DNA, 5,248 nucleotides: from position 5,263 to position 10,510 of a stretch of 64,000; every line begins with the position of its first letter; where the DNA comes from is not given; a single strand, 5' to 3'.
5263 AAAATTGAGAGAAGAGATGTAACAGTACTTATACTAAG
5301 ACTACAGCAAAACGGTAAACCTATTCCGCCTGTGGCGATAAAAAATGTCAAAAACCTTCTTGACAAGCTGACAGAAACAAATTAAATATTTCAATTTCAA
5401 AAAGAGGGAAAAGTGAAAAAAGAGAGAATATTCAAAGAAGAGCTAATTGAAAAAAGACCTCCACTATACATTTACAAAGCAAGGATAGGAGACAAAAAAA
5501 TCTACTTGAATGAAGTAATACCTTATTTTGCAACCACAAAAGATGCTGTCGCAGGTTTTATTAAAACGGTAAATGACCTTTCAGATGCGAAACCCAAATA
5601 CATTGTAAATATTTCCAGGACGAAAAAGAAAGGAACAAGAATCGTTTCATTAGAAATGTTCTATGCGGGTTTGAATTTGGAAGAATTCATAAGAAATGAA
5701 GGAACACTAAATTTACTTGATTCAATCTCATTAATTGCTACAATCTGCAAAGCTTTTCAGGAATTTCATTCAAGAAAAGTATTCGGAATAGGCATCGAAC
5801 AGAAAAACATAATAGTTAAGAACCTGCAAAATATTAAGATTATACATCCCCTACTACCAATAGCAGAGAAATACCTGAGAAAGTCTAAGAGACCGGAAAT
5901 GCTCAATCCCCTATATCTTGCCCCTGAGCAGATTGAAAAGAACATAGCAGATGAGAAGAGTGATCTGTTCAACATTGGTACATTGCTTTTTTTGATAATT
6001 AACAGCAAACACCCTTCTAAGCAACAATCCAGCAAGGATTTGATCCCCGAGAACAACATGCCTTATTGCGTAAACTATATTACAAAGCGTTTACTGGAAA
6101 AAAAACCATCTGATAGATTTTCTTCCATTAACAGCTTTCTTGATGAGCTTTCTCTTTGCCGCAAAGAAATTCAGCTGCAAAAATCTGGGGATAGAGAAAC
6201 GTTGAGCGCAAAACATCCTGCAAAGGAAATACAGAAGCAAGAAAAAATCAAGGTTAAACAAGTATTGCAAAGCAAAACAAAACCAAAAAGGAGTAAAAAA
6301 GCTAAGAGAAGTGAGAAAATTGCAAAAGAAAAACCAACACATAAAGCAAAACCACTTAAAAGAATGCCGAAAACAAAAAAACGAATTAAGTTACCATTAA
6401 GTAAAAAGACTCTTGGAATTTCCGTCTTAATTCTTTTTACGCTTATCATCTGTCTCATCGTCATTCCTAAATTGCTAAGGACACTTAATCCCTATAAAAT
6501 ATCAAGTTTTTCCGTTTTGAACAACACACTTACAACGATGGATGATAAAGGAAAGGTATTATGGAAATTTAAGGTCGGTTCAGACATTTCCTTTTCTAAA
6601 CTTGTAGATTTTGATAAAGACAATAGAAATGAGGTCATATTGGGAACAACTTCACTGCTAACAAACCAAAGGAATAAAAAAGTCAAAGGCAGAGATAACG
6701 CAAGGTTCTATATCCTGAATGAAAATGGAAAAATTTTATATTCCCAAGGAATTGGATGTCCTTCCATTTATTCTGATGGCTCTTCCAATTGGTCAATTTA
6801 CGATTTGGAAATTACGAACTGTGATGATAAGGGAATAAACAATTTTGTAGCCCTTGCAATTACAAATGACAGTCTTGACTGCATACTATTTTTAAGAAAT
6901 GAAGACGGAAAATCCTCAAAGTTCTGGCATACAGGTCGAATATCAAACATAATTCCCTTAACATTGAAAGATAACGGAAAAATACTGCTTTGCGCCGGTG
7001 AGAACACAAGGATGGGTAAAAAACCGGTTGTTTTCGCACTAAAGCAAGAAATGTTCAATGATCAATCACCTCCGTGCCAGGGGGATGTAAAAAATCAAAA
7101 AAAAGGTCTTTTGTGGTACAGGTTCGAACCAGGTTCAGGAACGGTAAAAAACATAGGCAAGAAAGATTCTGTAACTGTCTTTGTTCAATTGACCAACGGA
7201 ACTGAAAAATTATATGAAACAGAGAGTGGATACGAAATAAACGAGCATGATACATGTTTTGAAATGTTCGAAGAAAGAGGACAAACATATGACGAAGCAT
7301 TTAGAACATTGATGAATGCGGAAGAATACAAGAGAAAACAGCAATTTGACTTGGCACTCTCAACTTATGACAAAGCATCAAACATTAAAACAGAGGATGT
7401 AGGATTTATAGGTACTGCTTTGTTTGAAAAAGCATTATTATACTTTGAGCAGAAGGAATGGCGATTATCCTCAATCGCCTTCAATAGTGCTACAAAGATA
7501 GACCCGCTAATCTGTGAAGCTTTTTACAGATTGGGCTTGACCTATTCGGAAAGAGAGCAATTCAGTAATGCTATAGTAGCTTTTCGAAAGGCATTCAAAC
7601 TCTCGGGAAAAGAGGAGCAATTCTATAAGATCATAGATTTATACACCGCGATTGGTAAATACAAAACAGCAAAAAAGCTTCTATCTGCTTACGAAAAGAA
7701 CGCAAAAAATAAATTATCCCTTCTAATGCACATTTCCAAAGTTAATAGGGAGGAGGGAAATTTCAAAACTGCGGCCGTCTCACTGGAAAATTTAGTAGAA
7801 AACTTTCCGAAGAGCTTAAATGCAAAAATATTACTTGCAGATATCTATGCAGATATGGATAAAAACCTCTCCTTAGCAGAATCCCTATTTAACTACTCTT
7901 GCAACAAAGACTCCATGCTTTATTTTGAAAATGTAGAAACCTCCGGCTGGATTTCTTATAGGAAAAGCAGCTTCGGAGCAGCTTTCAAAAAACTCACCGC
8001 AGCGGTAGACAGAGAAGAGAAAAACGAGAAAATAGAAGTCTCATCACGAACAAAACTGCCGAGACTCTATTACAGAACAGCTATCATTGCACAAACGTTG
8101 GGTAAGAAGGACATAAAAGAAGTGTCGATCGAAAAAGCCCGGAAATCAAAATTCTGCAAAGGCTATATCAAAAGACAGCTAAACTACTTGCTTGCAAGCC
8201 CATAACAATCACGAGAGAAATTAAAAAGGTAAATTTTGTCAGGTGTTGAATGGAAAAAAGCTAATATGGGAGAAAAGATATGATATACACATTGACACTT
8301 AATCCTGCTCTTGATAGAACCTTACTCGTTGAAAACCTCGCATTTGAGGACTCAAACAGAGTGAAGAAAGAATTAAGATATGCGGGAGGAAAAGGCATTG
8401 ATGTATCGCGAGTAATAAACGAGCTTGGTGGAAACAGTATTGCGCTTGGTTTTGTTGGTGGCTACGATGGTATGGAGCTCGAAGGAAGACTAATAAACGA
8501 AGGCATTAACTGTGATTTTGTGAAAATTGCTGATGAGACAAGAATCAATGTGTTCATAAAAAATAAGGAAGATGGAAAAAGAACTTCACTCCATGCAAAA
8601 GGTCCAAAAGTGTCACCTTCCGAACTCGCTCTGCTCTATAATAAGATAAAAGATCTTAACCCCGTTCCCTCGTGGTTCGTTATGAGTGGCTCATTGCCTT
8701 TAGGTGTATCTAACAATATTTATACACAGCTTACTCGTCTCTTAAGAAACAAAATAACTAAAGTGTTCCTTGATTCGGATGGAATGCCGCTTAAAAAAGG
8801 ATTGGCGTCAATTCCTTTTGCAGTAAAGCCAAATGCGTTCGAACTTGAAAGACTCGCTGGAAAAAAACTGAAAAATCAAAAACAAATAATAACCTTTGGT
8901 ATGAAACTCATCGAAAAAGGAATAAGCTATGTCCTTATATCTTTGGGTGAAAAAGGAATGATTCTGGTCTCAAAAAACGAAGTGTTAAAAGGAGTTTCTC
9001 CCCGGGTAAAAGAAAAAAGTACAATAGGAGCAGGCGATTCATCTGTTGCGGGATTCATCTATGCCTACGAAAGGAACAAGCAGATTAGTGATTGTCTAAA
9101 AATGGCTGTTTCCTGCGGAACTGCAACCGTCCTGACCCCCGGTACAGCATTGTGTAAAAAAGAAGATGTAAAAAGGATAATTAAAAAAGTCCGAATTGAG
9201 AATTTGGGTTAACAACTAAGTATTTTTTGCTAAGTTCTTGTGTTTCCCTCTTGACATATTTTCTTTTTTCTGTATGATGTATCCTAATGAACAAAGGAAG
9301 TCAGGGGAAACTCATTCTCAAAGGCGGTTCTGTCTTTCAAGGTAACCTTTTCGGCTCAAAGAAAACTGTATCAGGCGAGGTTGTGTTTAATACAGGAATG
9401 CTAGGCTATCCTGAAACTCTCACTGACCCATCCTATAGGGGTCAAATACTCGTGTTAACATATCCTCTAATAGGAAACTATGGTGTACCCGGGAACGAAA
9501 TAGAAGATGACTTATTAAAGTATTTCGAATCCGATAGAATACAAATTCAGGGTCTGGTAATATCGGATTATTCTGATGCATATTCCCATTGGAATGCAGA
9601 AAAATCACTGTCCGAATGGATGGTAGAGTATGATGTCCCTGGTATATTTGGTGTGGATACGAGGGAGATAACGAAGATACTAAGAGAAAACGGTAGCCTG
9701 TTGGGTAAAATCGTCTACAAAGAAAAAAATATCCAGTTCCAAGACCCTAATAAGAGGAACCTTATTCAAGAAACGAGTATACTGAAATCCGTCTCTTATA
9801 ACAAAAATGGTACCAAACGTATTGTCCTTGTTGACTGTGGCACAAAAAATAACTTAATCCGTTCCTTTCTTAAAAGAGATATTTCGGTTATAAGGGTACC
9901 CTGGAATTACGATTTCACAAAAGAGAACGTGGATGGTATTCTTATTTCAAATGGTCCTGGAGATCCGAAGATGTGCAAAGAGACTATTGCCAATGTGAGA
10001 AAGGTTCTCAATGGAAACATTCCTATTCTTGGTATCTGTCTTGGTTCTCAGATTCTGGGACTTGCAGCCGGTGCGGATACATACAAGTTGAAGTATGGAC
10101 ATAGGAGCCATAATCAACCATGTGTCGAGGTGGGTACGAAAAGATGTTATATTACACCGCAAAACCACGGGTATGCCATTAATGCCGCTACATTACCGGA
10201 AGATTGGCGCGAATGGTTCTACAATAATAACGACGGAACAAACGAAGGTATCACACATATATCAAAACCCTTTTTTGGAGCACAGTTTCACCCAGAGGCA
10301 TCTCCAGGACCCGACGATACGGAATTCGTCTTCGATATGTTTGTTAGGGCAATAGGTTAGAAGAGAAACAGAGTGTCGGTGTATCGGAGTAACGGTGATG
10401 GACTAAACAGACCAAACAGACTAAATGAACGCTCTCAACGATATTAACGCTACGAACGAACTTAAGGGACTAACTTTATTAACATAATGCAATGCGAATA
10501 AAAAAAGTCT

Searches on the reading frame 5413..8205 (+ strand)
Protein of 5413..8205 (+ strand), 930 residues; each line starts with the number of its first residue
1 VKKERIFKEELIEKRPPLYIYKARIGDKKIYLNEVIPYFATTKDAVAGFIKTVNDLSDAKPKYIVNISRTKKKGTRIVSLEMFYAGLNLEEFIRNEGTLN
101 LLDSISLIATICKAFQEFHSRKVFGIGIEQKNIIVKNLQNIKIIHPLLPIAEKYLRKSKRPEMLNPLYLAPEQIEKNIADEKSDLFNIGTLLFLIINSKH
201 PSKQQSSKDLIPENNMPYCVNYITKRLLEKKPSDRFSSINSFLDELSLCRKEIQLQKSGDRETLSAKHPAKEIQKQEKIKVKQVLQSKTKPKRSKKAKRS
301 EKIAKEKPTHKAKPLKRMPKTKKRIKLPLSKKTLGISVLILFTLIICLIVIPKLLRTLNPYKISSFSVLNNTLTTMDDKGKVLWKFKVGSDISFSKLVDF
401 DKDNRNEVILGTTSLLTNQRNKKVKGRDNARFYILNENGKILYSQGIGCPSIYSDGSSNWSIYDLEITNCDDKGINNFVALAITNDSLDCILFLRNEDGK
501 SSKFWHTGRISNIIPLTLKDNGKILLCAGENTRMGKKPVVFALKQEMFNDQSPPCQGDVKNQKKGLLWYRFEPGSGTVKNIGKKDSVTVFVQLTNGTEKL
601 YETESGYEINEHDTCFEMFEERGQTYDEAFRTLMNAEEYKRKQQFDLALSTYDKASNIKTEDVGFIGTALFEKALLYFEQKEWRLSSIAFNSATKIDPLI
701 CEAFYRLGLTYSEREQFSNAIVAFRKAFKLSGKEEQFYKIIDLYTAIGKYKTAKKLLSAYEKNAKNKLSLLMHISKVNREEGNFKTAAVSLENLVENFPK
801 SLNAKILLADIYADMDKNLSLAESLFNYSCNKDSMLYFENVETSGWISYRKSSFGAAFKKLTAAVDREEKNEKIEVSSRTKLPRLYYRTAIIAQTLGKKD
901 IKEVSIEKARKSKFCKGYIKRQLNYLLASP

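Call 32: search_protein_families(library=pfam, proteins=[window:5413-8205:+], max_evalue=0.00001)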
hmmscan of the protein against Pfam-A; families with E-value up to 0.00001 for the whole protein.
window:5413-8205:+ (930 aa): 6 families
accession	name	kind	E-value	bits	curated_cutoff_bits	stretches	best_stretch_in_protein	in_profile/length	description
PF00069.31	Pkinase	-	6e-12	46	31.7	1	59-238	55-235/263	Protein kinase domain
PF07714.23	PK_Tyr_Ser-Thr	-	1e-10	41.8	23.1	1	42-210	41-213/258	Protein tyrosine and serine/threonine kinase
PF07719.23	TPR_2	-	1.5e-08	34.5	27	0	702-731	2-31/34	Tetratricopeptide repeat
PF00515.34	TPR_1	-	2.6e-08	33.8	27.8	0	702-730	2-30/34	Tetratricopeptide repeat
PF14559.12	TPR_19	-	9.5e-07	29.5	25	0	780-825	3-47/68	Tetratricopeptide repeat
PF13174.12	TPR_6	-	1.1e-06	29.4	26.3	0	771-801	3-33/33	Tetratricopeptide repeat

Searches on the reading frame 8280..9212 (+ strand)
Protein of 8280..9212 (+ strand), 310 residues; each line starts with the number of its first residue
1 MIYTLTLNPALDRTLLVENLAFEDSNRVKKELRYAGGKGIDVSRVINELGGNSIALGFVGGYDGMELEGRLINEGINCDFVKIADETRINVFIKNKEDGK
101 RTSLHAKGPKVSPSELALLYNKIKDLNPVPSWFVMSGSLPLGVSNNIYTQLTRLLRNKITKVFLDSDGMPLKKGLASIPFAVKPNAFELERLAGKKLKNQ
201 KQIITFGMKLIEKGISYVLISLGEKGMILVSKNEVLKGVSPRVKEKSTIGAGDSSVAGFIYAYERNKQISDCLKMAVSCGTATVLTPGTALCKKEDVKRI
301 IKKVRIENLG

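Call 32: search_protein_families(library=pfam, proteins=[window:8280-9212:+], max_evalue=0.00001)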
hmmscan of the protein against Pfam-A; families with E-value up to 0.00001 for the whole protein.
window:8280-9212:+ (310 aa): 2 families
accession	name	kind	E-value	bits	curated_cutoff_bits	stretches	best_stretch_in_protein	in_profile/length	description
PF00294.29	PfkB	-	1.5e-49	169.4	25.8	1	12-293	13-299/302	pfkB family carbohydrate kinase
PF08543.17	Phos_pyr_kin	-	4.1e-07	30.1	27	1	171-276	112-224/246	Phosphomethylpyrimidine kinase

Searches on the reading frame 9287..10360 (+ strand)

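Call 32: search_protein_families(library=pfam, proteins=[window:9287-10360:+], max_evalue=0.00001)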
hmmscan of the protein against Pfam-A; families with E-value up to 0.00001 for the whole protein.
window:9287-10360:+ (357 aa): 3 families
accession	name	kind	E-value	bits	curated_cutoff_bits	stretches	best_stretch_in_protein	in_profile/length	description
PF00117.34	GATase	-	2.9e-52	177.5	22.8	1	180-354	1-189/190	Glutamine amidotransferase class-I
PF00988.28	CPSase_sm_chain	-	2.7e-49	166.6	27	1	9-142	1-126/126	Carbamoyl-phosphate synthase small chain, CPSase domain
PF07722.19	Peptidase_C26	-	6.6e-08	33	20.5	0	233-337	94-219/219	Peptidase C26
